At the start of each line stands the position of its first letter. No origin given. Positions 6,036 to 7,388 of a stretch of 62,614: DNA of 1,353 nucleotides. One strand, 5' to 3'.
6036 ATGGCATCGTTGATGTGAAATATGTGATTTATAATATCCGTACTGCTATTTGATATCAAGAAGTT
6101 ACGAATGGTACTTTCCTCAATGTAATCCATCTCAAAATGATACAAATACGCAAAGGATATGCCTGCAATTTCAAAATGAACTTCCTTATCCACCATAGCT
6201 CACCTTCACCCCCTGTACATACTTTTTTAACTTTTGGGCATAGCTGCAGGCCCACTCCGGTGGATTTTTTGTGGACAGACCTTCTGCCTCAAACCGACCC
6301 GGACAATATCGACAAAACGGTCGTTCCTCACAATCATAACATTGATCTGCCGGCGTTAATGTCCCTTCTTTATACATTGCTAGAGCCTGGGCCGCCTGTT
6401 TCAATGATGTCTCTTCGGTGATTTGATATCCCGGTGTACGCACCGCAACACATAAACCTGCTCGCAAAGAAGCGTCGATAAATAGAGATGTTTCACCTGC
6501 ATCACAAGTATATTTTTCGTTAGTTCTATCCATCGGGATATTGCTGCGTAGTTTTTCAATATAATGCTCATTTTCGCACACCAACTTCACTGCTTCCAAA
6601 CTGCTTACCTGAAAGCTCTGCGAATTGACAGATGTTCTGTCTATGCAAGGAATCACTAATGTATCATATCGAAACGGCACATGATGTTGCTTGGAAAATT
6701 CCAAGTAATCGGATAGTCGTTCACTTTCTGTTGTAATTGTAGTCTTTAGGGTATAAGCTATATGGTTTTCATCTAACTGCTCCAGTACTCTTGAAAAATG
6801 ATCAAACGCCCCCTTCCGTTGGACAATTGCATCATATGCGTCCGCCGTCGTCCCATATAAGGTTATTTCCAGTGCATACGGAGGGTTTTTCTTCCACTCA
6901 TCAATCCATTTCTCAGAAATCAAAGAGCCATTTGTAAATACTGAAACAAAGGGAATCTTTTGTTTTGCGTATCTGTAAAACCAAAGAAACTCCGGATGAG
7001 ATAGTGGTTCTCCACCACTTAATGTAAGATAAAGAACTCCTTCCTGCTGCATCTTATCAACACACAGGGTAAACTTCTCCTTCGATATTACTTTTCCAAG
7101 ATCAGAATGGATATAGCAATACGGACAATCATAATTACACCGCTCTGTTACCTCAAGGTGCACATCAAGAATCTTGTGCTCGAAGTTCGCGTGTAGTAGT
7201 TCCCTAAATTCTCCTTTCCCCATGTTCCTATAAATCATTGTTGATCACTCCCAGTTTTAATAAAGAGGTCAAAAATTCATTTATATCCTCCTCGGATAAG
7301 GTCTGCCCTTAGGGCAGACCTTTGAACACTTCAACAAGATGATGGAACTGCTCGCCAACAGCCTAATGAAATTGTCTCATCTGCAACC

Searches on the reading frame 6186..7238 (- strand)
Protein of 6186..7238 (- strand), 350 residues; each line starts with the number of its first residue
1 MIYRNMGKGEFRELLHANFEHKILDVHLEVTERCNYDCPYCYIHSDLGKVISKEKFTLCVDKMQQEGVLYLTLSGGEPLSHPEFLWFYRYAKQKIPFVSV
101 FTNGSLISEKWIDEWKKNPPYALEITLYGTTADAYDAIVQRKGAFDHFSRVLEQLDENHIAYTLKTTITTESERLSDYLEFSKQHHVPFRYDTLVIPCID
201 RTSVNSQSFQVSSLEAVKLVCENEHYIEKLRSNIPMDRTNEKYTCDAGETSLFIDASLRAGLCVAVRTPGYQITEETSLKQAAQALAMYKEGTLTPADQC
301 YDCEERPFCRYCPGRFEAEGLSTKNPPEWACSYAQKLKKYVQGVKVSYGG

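Call 6: search_protein_families(library=ncbifam, proteins=[window:6186-7238:-], max_evalue=0.01)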
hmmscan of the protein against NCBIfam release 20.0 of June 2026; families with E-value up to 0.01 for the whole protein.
window:6186-7238:- (350 aa): 58 families (the best 25 are shown)
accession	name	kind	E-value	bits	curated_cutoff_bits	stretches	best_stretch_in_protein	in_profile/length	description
TIGR04051.1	rSAM_NirJ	equivalog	5.3e-18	65.1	515.45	1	29-188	7-169/354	heme d1 biosynthesis radical SAM protein NirJ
TIGR03977.1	rSAM_pair_HxsC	equivalog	2.4e-16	59.5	267.9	1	15-184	16-192/292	His-Xaa-Ser system radical SAM maturase HxsC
TIGR04545.1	rSAM_ahbD_hemeb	equivalog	1e-15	58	500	1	28-211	4-191/339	heme b synthase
TIGR03962.1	mycofact_rSAM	equivalog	2.2e-14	53.4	265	1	27-185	15-176/339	mycofactocin radical SAM maturase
NF038283.1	viperin_w_prok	equivalog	3.9e-14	52.5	180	1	26-117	4-105/281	viperin family antiviral radical SAM protein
TIGR04303.1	GeoRSP_rSAM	equivalog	5.1e-14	52.6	400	1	26-187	7-169/325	GeoRSP system radical SAM/SPASM protein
TIGR02666.1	moaA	equivalog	7.9e-14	51.4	284.05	1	18-193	4-191/336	GTP 3',8-cyclase MoaA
NF012164.0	AlbA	equivalog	3.2e-13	48.9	850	1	24-160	113-252/442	subtilosin maturase AlbA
TIGR02668.1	moaA_archaeal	equivalog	4.4e-13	48.9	325.25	1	18-153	4-141/303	GTP 3',8-cyclase MoaA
TIGR04163.1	rSAM_cobopep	equivalog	7.1e-13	48.1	375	1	9-189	49-242/428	peptide-modifying radical SAM enzyme CbpB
TIGR04054.1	rSAM_NirJ1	equivalog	7.4e-13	47.9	650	1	26-170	38-184/387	putative heme d1 biosynthesis radical SAM protein NirJ1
TIGR04055.1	rSAM_NirJ2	equivalog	1.3e-12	47.9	500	1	29-185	5-164/326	putative heme d1 biosynthesis radical SAM protein NirJ2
TIGR04317.1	W_rSAM_matur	equivalog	1.5e-12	47.3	380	1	25-135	5-118/349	tungsten cofactor oxidoreductase radical SAM maturase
TIGR03470.1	HpnH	equivalog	1.5e-12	47.2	225.05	1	24-177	28-182/318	adenosyl-hopene transferase HpnH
NF045574.1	sacti_mat_StsB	exception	4e-12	45.7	625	1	20-185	92-259/466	StsB family radical SAM/SPASM domain sactipeptide maturase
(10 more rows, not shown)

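Call 7: search_protein_families(library=pfam, proteins=[window:6186-7238:-], max_evalue=0.01)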
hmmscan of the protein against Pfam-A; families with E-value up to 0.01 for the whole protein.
window:6186-7238:- (350 aa): 2 families
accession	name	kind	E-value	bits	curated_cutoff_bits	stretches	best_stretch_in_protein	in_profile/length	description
PF04055.27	Radical_SAM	-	3.8e-17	63.4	29.5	1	29-164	2-144/166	Radical SAM superfamily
PF13353.11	Fer4_12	-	0.00069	20.4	22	1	33-96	14-82/137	4Fe-4S single cluster domain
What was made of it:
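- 6186..7238 (-): Radical SAM/SPASM peptide maturase, 350 aa. It has CxxxCxxC at C34/C38/C41 and seven C-terminal Cys (C245, C263, C300, C303, C309, C312, C331). It has no fused RRE. Pfam PF04055 (call 7).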

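Call 8: find_homologous_proteins(query=window:6186-7238:-, max_evalue=1e-10)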
Query window:6186-7238:- (350 aa): 9 proteins with E <= 1e-10 among 1951 candidates.
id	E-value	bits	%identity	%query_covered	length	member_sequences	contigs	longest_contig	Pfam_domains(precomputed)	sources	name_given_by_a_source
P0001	3.8e-242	820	100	100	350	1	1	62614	PF04055.28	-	-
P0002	6.9e-92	326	44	96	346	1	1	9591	PF04055.28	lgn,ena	-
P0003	5.0e-35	139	28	99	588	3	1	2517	PF13673.14,PF04055.28,PF13302.14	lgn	-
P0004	7.6e-26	109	29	90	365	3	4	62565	PF04055.28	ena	-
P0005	4.7e-22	97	32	66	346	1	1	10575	PF13186.12,PF04055.28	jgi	jgi:MoaA/NifB/PqqE/SkfB family radical SAM enzyme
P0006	6.4e-22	96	31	66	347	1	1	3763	PF13186.12,PF04055.28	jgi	jgi:MoaA/NifB/PqqE/SkfB family radical SAM enzyme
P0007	1.5e-21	95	28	74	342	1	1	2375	PF13186.12,PF04055.28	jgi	jgi:MoaA/NifB/PqqE/SkfB family radical SAM enzyme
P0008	8.7e-17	79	24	86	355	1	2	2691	PF04055.28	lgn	-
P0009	1.1e-16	79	25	88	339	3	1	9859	PF04055.28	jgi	jgi:MoaA/NifB/PqqE/SkfB family radical SAM enzyme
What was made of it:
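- Tried and rejected: The word-indexed protein search with the rSAM found only one close relative (call 8).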

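Call 10: find_encoding_contigs(protein=P0002, flank=6000)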
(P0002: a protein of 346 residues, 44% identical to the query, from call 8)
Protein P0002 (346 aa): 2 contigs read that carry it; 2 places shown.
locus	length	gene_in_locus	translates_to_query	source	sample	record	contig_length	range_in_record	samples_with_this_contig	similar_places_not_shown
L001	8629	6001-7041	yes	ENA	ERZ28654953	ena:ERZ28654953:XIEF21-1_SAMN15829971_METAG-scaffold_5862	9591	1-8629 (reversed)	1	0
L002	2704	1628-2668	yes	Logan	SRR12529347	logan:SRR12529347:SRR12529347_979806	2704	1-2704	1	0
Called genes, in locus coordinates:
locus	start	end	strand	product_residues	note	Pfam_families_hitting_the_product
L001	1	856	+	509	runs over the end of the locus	PF01145:Band_7, PF15975:Flot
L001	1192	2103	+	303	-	PF02311:AraC_binding, PF07883:Cupin_2, PF12833:HTH_18, PF00165:HTH_AraC (weak)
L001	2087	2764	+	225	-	PF01863:YgjP-like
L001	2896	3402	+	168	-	PF06695:Sm_multidrug_ex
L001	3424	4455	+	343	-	PF00793:DAHP_synth_1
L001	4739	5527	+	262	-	PF01381:HTH_3, PF12844:HTH_19, PF13443:HTH_26, PF13560:HTH_31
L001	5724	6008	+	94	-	PF05402:PqqD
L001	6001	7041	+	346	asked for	PF04055:Radical_SAM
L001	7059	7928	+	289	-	PF27840:ScmC, PF07475:Hpr_kinase_C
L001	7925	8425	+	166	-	PF00664:ABC_membrane (weak)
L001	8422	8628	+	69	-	?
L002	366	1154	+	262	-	PF01381:HTH_3, PF12844:HTH_19, PF13443:HTH_26, PF13560:HTH_31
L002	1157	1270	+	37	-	-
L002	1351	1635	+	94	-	PF05402:PqqD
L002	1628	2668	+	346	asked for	PF04055:Radical_SAM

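Call 11: find_encoding_contigs(protein=P0004, flank=6000)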
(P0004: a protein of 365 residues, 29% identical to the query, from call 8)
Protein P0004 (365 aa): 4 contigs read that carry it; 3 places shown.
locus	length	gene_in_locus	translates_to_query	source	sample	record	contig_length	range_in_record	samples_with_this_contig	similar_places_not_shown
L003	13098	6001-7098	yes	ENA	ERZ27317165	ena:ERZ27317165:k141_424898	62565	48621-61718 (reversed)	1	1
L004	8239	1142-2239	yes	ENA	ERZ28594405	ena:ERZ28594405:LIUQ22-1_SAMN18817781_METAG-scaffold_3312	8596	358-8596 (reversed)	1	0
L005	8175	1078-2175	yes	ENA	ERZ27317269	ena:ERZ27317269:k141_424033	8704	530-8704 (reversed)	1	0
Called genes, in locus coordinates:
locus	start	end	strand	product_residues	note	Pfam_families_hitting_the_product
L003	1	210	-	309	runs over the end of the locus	PF00248:Aldo_ket_red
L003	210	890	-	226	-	PF02397:Bac_transf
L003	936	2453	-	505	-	-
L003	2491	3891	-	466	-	PF01656:CbiA, PF10609:ParA, PF13614:AAA_31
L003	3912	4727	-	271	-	PF16403:Bact_surface_Ig-like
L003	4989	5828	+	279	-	PF27840:ScmC (weak)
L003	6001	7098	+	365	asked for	PF04055:Radical_SAM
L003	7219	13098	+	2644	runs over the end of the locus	PF07523:Big_3 (weak), PF09479:Flg_new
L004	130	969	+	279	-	PF27840:ScmC (weak)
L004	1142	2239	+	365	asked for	PF04055:Radical_SAM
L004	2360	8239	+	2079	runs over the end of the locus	?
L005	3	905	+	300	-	?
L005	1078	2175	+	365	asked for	PF04055:Radical_SAM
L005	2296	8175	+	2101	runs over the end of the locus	PF07523:Big_3 (weak), PF09479:Flg_new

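Call 12: find_encoding_contigs(protein=P0003, flank=6000)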
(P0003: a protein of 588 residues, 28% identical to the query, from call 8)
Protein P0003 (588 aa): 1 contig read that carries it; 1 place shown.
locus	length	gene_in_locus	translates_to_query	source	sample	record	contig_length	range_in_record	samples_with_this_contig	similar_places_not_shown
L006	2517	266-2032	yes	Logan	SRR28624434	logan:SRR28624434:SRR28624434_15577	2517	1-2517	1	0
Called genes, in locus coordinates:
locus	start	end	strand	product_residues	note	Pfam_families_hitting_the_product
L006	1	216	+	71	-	?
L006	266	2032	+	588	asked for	PF04055:Radical_SAM, PF13302:Acetyltransf_3 (weak), PF13673:Acetyltransf_10 (weak)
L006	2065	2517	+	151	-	?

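Call 25: find_related_loci(query=A3, collection=genome_contigs, flank=6000)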
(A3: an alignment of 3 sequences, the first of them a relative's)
Query A3 (350 aa) in genome_contigs; peptide patterns used: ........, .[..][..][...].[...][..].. (x = any residue, [..] = any of these).
365 stretches matched a pattern; 219 encode a relative of the query (tblastn E <= 1e-3); the best 80 are kept; 80 distinct loci.
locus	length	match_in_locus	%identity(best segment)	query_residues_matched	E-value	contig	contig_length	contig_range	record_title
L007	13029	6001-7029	28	5-342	3e-41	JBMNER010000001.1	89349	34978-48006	MAG: Bacilli bacterium isolate SBF912LR0HQ0071 contig_26677, whole genome shotgun sequence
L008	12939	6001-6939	30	28-335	8e-40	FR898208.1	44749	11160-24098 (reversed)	Eubacterium sp. CAG:841 genomic scaffold, scf31, whole genome shotgun sequence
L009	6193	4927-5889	29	20-335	2e-38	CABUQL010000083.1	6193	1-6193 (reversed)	MAG TPA_asm: uncultured Clostridiales bacterium isolate MGYG-HGUT-04243 genome assembly, contig: GUT_GENOME260725_83, wh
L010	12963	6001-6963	29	20-335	2e-38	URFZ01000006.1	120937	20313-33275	uncultured Clostridiales bacterium isolate UMGS964 genome assembly, contig: NODE_137_length_120937_cov_5.539683, whole g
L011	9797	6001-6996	26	8-339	3e-37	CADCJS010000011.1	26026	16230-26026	MAG: uncultured Erysipelotrichaceae bacterium isolate RUG14709 genome assembly, contig: RUG14709_asm_11, whole genome sh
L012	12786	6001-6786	27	29-312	4e-27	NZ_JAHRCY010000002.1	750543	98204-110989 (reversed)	Catellatospora tritici strain NEAU-YM18 Scaffold2, whole genome shotgun sequence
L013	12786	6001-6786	26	29-312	5e-27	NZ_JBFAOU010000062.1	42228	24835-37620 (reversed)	Catellatospora sp. NPDC049609 NPDC049609_104_H2.ctg-0062, whole genome shotgun sequence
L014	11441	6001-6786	26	29-312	9e-27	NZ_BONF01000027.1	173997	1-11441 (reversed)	Catellatospora bangladeshensis strain NBRC 107357 sequence027, whole genome shotgun sequence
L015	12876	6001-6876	25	29-343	7e-26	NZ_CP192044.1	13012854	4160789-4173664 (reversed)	Dactylosporangium sp. CA-092794 chromosome, complete genome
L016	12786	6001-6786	28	29-312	8e-26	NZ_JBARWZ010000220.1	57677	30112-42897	MAG: Actinophytocola sp. isolate MFD04287_ilm_asm_bin1 k127_5019, whole genome shotgun sequence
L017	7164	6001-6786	26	29-312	2e-25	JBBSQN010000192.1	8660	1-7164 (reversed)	MAG: Mycobacteriales bacterium isolate LS6_sbin.9 LS6_sbin.9_K_297374_L_8660_cov_34.2944, whole genome shotgun sequence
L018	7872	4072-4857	26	29-312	7e-25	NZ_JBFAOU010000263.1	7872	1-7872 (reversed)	Catellatospora sp. NPDC049609 NPDC049609_104_H2.ctg-0263, whole genome shotgun sequence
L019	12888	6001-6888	25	29-347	9e-25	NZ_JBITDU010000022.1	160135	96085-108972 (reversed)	Dactylosporangium sp. NPDC051541 NPDC051541_128_E12.ctg-0022, whole genome shotgun sequence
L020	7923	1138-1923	26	29-312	1e-24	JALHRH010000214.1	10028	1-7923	MAG: Mycobacterium sp. isolate maxbin.118 c_000000024287, whole genome shotgun sequence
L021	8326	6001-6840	27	29-312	4e-24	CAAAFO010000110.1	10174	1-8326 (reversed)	Frankia symbiont of Datisca glomerata isolate Dd1 Dg vc genome assembly, contig: scaffold00136, whole genome shotgun seq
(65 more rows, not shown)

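Call 33: search_solved_structures(query=window:6186-7238:-, max_evalue=0.001)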
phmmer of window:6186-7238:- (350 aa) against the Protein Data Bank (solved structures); distinct sequences matched with E-value up to 0.001: 12.
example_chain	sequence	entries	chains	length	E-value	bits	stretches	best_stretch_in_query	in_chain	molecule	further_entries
7n7h_A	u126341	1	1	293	1.5e-10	43.9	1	26-192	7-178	VIPERIN-LIKE ENZYME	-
9dfu_A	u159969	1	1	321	1.3e-09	40.8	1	25-192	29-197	Radical SAM core domain-containing protein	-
6efn_A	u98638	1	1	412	1.7e-09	40.4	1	26-181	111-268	Sporulation killing factor maturation protein SkfB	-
9dfn_A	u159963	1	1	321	2.9e-09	39.6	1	26-192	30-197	Radical SAM core domain-containing protein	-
5vsl_A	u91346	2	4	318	7.2e-09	38.4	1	25-117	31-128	Radical S-adenosyl methionine domain-containing protein 2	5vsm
6q2p_A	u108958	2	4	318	7.4e-09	38.3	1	25-117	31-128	Radical S-adenosyl methionine domain-containing protein 2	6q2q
9dfw_A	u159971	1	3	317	1.5e-08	37.3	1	25-200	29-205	Radical SAM core domain-containing protein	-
9dgw_A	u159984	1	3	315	3.6e-08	36.1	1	25-153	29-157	Radical SAM core domain-containing protein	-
6b4c_A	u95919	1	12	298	4e-08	35.9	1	26-153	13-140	Viperin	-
7n7i_A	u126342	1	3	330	5e-08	35.6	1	26-153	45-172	Viperin-like enzyme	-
7vob_C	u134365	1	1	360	2.5e-05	26.7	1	28-152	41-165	Cytosylglucuronate decarboxylase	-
7voc_C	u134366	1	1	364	2.5e-05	26.7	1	28-152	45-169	Cytosylglucuronate decarboxylase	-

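Call 60: predict_structure(alignment_id=A2)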
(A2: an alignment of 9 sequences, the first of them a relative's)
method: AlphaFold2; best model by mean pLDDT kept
length: 350 residues; sequences in the alignment: 9
mean_pLDDT: 82.2   pTM: 0.83
mean pLDDT of the five models: 82.2, 79.7, 79.4, 78.7, 73.1
residues with pLDDT >= 90: 141; 70-90: 140; 50-70: 59; < 50: 10
segments of 3 or more residues with pLDDT < 50: 1-6
pLDDT, mean of each block of 10 residues (from residue 1): 44 62 88 79 71 96 93 92 96 97 92 96 95 93 94 96 92 91 94 77 63 85 79 60 67 91 77 89 81 74 77 69 78 88 61
secondary structure, 60 per line:
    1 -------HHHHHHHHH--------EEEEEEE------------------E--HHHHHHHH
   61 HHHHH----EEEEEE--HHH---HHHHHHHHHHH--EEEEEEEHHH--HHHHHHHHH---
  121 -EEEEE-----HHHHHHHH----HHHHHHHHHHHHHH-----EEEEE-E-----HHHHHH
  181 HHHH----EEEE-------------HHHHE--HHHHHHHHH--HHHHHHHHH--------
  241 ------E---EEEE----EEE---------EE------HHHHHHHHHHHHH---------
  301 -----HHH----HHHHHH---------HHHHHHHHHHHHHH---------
elements in order: H8-16 E25-31 H53-65 E70-75 H84-94 E97-103 H109-117 E122-126 H132-139 H144-157 E163-167 H175-184 E189-192 H206-209 H213-221 H224-232 E251-254 E259-261 H279-291 H313-318 H328-341
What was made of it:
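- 6186..7238 (-): AF2 model pLDDT 82 (call 60).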

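Call 64: fold_search(model_id=the predicted structure, library=pdb)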
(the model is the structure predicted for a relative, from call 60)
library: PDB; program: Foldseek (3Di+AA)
matches with E <= 10: 1769; with E <= 0.001: 127
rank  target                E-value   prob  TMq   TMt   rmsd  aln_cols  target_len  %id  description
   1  6efn                  4.0e-13  1.00  0.61  0.56   5.2       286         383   21  Structure of a RiPP maturase, SkfB (released 2018-10-24)
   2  5why_A                2.0e-12  1.00  0.65  0.56  10.5       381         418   16  Structural Insights into Thioether Bond Formation in the Biosynthesis of Sactipeptides (released 2017-07-26)
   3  5v1q_B                3.3e-12  1.00  0.70  0.57   5.8       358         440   14  Crystal structure of Streptococcus suis SuiB (released 2017-08-30)
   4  9dfw_C                5.0e-12  1.00  0.55  0.66   7.0       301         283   19  X-ray crystal structure of an engineered Viperin-like enzyme from T. virens with bound CTP and SAM (released 2025-02-12)
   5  5why_B                6.4e-12  1.00  0.66  0.56   8.7       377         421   15  Structural Insights into Thioether Bond Formation in the Biosynthesis of Sactipeptides (released 2017-07-26)
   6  5v1s_A                6.8e-12  1.00  0.71  0.60   4.9       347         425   15  Crystal structure of Streptococcus suis SuiB bound to S-adenosylmethionine (released 2017-08-30)
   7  5v1s_B                9.7e-12  1.00  0.66  0.56   5.3       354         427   14  Crystal structure of Streptococcus suis SuiB bound to S-adenosylmethionine (released 2017-08-30)
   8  5v1q_A                1.0e-11  1.00  0.69  0.57   5.2       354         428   14  Crystal structure of Streptococcus suis SuiB (released 2017-08-30)
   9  6q2q_B                1.2e-11  1.00  0.58  0.69   7.2       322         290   17  Crystal structure of mouse viperin bound to uridine triphosphate and S-adenosylhomocysteine (released 2020-01-22)
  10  5v1t_A                1.3e-11  1.00  0.70  0.58   5.0       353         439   14  Crystal structure of Streptococcus suis SuiB bound to precursor peptide SuiA (released 2017-08-30)
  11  6q2p_A                1.3e-11  1.00  0.57  0.67   6.6       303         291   18  Crystal structure of mouse viperin bound to cytidine triphosphate and S-adenosylhomocysteine (released 2020-01-22)
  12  9dfn                  1.3e-11  1.00  0.57  0.69   5.9       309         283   17  X-ray crystal structure of the second viperin-like enzyme from Trichoderma virens with bound CTP and SAM (released 2025-02-19)
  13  5wgg_A                1.3e-11  1.00  0.66  0.54   6.6       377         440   16  Structural Insights into Thioether Bond Formation in the Biosynthesis of Sactipeptides (released 2017-07-26)
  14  6q2p_B                1.4e-11  1.00  0.55  0.64   8.4       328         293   17  Crystal structure of mouse viperin bound to cytidine triphosphate and S-adenosylhomocysteine (released 2020-01-22)
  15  6q2q_A                1.7e-11  1.00  0.56  0.67   6.6       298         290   18  Crystal structure of mouse viperin bound to uridine triphosphate and S-adenosylhomocysteine (released 2020-01-22)
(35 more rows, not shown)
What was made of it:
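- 6186..7238 (-): Nearest folds are SkfB, CteB, SuiB, anSME and TigE (call 64).
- On Radical SAM/SPASM RiPP maturase system (generic RaS-RiPP): The fold matches SPASM/twitch enzymes CteB, SuiB, anSME and SkfB (call 64).
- Closest known: Sactipeptide and ranthipeptide systems. Same: The predicted fold of the window enzyme is closest to SkfB and CteB (call 64).
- Closest known: Streptide-type Trp cross-linking RaS-RiPPs. Same: SuiB gives the highest TM-score (about 0.70, call 64).
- Fold nearest to the RiPP maturases SkfB, CteB and SuiB (call 64).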

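Call 68: search_protein_representatives(protein=window:6186-7238:-)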
Query: 350 residues. Proteins with E-value up to 0.001 (for the whole library): 15799; up to 1e-10: 3415; up to 1e-30: 148. The best 150 are listed.
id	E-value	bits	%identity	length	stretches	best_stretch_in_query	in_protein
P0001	1.2e-242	820.4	100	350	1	1-350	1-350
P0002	2.2e-92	326.2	45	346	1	6-339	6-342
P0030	7.6e-79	281.7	41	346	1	6-336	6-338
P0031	8.8e-66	238.7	37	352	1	8-335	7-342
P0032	3.6e-63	230.1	34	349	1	4-341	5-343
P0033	5.8e-58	213.0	36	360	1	16-337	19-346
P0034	1.2e-56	208.7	34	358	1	19-342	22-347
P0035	6.6e-55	203.0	33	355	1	5-343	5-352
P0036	3.4e-51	190.7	32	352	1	11-336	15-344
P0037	2.8e-48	181.1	31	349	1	17-340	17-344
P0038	1.5e-46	175.5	32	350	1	14-340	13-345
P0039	1.5e-46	175.4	33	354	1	25-338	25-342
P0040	1.6e-45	172.1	33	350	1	23-337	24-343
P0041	5.1e-45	170.4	29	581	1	28-346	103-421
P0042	1.3e-44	169.1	42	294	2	26-201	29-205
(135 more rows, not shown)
